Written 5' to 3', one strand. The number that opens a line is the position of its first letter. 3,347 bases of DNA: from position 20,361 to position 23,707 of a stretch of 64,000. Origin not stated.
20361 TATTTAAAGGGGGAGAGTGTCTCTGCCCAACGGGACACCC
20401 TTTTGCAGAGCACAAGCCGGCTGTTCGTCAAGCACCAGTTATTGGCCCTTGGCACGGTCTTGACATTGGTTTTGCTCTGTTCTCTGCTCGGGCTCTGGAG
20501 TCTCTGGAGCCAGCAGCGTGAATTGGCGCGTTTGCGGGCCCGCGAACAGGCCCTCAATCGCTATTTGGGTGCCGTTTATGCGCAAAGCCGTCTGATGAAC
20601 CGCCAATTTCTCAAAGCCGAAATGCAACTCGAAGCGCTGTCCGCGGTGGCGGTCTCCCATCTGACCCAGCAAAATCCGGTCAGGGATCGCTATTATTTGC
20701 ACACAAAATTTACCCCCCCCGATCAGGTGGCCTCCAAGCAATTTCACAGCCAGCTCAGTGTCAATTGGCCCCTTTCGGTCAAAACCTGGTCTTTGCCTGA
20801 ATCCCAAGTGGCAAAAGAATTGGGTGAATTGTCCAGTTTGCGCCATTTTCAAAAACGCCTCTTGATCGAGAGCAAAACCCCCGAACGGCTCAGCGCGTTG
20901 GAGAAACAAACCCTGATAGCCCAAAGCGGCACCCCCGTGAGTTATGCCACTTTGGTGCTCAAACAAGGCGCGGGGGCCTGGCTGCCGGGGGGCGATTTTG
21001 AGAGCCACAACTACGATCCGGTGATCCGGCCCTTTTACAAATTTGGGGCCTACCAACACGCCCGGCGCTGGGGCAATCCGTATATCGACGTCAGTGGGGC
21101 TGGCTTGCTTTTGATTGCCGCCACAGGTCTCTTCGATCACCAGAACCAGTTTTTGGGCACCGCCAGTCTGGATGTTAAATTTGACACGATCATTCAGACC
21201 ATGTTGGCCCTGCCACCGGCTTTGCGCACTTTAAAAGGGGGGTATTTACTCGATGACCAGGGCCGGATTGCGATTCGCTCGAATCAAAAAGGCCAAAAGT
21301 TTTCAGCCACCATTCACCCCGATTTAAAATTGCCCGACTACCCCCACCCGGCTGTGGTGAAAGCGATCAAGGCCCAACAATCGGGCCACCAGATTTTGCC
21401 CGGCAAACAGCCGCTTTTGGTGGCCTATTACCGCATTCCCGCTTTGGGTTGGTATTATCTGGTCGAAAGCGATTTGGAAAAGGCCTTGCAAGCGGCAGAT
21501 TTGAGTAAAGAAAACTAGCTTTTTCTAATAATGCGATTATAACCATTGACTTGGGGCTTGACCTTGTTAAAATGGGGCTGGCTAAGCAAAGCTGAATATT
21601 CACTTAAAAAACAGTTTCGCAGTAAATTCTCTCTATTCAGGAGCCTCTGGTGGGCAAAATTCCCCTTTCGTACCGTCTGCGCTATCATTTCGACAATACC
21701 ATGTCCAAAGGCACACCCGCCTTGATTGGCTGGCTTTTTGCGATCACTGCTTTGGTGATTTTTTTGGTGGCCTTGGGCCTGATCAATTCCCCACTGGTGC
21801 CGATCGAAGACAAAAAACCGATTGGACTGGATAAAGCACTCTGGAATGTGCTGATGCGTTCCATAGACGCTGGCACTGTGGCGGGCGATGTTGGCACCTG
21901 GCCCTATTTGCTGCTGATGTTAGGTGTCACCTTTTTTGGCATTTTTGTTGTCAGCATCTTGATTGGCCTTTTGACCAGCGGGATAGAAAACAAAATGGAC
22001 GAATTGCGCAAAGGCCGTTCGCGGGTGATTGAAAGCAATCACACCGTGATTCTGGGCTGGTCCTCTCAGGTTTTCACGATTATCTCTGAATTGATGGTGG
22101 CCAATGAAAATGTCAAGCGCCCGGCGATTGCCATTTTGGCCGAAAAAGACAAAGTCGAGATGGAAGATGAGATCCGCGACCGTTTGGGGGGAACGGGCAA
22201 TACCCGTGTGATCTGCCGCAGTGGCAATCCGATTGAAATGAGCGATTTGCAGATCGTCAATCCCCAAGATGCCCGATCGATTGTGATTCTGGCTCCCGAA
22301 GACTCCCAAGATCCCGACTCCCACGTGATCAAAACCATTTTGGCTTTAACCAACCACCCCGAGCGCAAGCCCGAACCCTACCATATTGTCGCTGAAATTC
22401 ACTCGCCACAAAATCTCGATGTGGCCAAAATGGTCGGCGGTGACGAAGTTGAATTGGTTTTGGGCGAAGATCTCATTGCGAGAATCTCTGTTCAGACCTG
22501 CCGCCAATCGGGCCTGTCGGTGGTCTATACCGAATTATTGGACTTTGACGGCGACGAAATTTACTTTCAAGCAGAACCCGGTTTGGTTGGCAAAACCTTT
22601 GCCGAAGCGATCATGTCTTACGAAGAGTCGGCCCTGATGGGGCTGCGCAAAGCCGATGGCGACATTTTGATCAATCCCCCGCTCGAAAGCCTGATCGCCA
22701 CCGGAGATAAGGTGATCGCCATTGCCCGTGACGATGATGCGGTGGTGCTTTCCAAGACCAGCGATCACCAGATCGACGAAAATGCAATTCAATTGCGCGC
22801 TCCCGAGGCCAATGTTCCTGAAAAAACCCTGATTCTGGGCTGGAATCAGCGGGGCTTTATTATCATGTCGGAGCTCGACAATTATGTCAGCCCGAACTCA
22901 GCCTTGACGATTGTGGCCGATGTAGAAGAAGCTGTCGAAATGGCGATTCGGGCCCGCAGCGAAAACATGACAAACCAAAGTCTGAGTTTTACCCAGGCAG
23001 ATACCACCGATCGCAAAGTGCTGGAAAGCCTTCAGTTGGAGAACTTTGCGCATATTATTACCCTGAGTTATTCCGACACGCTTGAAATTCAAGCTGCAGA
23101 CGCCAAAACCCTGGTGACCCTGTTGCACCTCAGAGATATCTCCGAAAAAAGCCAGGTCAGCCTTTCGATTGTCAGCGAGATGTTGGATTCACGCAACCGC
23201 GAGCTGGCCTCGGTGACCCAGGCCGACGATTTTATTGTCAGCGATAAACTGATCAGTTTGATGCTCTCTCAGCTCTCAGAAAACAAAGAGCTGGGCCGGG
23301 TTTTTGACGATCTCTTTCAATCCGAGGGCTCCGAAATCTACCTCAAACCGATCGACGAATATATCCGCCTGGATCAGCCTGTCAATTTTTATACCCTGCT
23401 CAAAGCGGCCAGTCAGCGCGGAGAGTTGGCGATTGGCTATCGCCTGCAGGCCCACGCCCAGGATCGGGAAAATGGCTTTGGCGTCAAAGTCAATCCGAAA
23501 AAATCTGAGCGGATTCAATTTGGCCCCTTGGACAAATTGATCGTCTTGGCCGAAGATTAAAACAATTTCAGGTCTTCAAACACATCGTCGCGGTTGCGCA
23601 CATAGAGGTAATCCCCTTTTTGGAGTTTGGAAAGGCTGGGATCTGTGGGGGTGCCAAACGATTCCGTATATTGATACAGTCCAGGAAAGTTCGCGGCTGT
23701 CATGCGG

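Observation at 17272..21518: Cache-domain Ser/Thr kinase plus catalytically degenerate paralog, overlap-coupled to carB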

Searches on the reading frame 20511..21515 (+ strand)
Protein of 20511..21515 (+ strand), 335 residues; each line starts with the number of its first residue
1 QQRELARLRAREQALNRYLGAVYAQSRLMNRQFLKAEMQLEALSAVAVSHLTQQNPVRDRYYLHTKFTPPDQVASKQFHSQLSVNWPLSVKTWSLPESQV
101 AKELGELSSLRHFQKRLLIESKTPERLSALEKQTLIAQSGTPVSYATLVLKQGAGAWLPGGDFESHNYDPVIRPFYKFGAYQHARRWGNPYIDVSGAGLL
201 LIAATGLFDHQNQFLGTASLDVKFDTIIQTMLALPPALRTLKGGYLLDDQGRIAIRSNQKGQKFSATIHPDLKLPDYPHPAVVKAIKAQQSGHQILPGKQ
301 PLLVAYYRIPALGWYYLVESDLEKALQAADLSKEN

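Call 51: predict_structure(alignment_id=A3)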
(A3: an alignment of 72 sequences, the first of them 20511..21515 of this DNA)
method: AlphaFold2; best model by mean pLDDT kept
length: 335 residues; sequences in the alignment: 72
mean_pLDDT: 94.4   pTM: 0.91
mean pLDDT of the five models: 94.4, 94.3, 94.0, 93.9, 93.6
residues with pLDDT >= 90: 294; 70-90: 34; 50-70: 7; < 50: 0
segments of 3 or more residues with pLDDT < 50: none
pLDDT, mean of each block of 10 residues (from residue 1): 95 96 96 97 98 96 95 94 97 98 98 97 96 96 97 98 90 96 95 89 98 98 94 84 93 94 74 92 98 97 98 97 94 77
secondary structure, 60 per line:
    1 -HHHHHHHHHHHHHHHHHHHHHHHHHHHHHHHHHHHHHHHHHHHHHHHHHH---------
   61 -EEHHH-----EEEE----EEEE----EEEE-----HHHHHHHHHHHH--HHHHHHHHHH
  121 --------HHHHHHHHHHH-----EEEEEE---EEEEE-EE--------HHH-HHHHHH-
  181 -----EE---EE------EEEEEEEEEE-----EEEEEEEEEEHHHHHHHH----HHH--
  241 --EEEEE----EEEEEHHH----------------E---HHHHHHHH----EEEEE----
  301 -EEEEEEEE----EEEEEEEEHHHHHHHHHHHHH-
elements in order: H2-51 E72-75 E80-83 E88-91 H97-108 H111-120 H129-139 E145-150 E154-158 H174-179 E199-208 E214-223 H224-231 E243-247 E252-256 H280-287 E292-296 E302-309 E314-321 H322-334

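Call 57: fold_search(model_id=the predicted structure, library=pdb)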
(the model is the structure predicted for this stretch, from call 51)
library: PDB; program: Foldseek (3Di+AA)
matches with E <= 10: 1472; with E <= 0.001: 128
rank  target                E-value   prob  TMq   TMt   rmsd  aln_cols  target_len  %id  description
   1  9a69_B                3.7e-11  1.00  0.53  0.29   8.0       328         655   18  Integrative model of MCPB-MCPC by crosslinking MS and deep learning (released 2024-09-18)
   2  6iou_A                5.2e-11  1.00  0.43  0.58   8.4       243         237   19  The ligand binding domain of Mlp24 with serine (released 2019-03-06)
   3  5ltx_A                1.4e-10  1.00  0.42  0.55  12.2       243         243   22  LIGAND BINDING DOMAIN OF PSEUDOMONAS AERUGINOSA PAO1 AMINO ACID CHEMORECEPTOR PCTA IN COMPLEX WITH L-MET (released 2017-09-20)
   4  6ior_A                1.4e-10  1.00  0.39  0.52  12.2       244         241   19  The ligand binding domain of Mlp24 with asparagine (released 2019-03-20)
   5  5t7m_A                1.6e-10  1.00  0.41  0.55  11.8       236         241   23  LIGAND BINDING DOMAIN OF PSEUDOMONAS AERUGINOSA PAO1 AMINO ACID CHEMORECEPTOR PCTA IN COMPLEX WITH L-TRP (released 2017-09-20)
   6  6iot_B                1.6e-10  1.00  0.38  0.51  12.0       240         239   19  The ligand binding domain of Mlp24 with arginine (released 2019-03-20)
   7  5t7m_B                2.0e-10  1.00  0.42  0.57  14.2       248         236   22  LIGAND BINDING DOMAIN OF PSEUDOMONAS AERUGINOSA PAO1 AMINO ACID CHEMORECEPTOR PCTA IN COMPLEX WITH L-TRP (released 2017-09-20)
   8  6iop_A                2.4e-10  1.00  0.38  0.50  11.3       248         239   17  The ligand binding domain of Mlp24 (released 2019-03-20)
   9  6ios                  2.9e-10  1.00  0.41  0.57  11.9       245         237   19  The ligand binding domain of Mlp24 with proline (released 2019-03-06)
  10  6ior_C                3.4e-10  1.00  0.39  0.52   9.4       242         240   19  The ligand binding domain of Mlp24 with asparagine (released 2019-03-20)
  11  5t65_B                3.4e-10  1.00  0.42  0.57  12.8       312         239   16  LIGAND BINDING DOMAIN OF PSEUDOMONAS AERUGINOSA PAO1 AMINO ACID CHEMORECEPTOR PCTA IN COMPLEX WITH L-ILE (released 2017-09-13)
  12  6ioq                  3.8e-10  1.00  0.42  0.57   9.1       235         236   19  The ligand binding domain of Mlp24 with glycine (released 2019-03-06)
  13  5ltx_B                5.1e-10  1.00  0.42  0.58  13.5       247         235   22  LIGAND BINDING DOMAIN OF PSEUDOMONAS AERUGINOSA PAO1 AMINO ACID CHEMORECEPTOR PCTA IN COMPLEX WITH L-MET (released 2017-09-20)
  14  3c8c_A                5.1e-10  1.00  0.41  0.55  11.4       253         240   19  Crystal structure of Mcp_N and cache domains of methyl-accepting chemotaxis protein from Vibrio cholerae (released 2008-02-19)
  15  5ave                  5.1e-10  1.00  0.41  0.53  15.3       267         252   20  The ligand binding domain of Mlp37 with serine (released 2016-03-02)
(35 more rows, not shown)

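Call 72: search_solved_structures(query=window:20511-21515:+, max_evalue=1, show_alignments=1)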
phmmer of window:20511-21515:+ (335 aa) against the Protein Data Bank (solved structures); distinct sequences matched with E-value up to 1: 10.
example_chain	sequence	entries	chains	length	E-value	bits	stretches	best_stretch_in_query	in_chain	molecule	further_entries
5ltx_A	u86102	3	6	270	3.4e-06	29.5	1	115-326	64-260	Chemotaxis protein | Methyl-accepting chemotaxis protein PctA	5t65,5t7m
9koo_A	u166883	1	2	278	3.7e-06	29.4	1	115-326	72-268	Methyl-accepting chemotaxis protein PctA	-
3c8c_A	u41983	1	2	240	0.00068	22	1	111-330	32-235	Methyl-accepting chemotaxis protein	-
6iov_A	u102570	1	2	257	0.00073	21.9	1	112-330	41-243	Methyl-accepting chemotaxis (MCP) signaling domain protein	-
5ave_A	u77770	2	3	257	0.00073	21.9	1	112-330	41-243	Methyl-accepting chemotaxis (MCP) signaling domain protein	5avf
6pxy_A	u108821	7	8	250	0.0028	19.9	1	166-257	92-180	Putative methyl-accepting chemotaxis protein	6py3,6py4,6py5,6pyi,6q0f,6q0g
6iop_A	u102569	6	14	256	0.0034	19.7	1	157-268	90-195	Methyl-accepting chemotaxis protein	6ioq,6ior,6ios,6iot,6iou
5ltv_A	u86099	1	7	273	0.0053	19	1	145-256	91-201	Chemotactic transducer PctC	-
7k5n_A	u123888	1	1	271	0.0087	18.3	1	167-222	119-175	Sensor domain-containing diguanylate cyclase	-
3lic_A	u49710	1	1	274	0.036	16.3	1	161-260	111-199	Sensor protein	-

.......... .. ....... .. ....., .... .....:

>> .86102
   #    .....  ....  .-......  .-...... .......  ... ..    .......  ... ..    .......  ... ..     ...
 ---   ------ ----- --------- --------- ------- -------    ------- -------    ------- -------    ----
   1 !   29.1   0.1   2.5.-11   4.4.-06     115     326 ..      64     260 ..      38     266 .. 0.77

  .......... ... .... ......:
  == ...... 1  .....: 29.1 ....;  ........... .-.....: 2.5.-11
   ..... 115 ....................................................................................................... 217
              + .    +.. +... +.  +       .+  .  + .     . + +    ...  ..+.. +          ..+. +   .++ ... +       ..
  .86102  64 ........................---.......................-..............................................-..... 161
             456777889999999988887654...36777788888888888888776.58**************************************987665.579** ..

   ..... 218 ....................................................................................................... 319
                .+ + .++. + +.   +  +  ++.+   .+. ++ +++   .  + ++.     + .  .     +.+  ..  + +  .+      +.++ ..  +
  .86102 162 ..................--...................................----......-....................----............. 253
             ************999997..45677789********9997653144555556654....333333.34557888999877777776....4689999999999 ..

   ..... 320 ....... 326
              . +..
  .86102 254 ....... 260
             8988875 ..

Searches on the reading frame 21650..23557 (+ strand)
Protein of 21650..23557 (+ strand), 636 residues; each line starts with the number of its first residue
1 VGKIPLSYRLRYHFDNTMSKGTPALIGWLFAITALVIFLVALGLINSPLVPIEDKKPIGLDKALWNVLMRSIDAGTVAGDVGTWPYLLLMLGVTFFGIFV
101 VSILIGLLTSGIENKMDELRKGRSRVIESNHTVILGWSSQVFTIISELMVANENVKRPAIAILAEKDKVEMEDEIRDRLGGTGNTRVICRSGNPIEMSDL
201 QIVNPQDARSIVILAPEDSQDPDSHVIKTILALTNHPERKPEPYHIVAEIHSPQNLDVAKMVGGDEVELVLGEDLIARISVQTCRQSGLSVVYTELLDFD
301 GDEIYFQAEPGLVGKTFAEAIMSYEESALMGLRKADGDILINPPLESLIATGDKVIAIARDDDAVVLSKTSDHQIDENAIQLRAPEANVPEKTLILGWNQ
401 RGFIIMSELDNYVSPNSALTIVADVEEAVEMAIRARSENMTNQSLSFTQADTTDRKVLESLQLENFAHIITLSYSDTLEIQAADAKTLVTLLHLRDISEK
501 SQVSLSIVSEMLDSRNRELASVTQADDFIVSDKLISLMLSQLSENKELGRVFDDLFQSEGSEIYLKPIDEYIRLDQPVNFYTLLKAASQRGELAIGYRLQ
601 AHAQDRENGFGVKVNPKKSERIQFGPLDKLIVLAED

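Call 7: search_protein_families(library=pfam, proteins=[window:21650-23557:+], max_evalue=0.01)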
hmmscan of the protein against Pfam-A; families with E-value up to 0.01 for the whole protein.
window:21650-23557:+ (636 aa): 3 families
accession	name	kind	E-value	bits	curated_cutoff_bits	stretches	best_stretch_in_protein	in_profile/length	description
PF06241.17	Castor_Poll_mid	-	5.1e-31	107.2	26.7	1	273-369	1-98/104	Castor and Pollux, part of voltage-gated ion channel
PF02254.24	TrkA_N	-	1.5e-08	35.4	23.8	1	394-527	2-112/116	TrkA-N domain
PF22614.2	Slo-like_RCK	-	4e-07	30.1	24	1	129-234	3-106/119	Calcium-activated potassium channel slowpoke-like RCK domain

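Call 20: search_protein_families(library=ncbifam, proteins=[window:21650-23557:+], max_evalue=0.00001)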
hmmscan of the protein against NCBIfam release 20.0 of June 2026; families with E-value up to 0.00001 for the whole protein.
window:21650-23557:+ (636 aa): 0 families
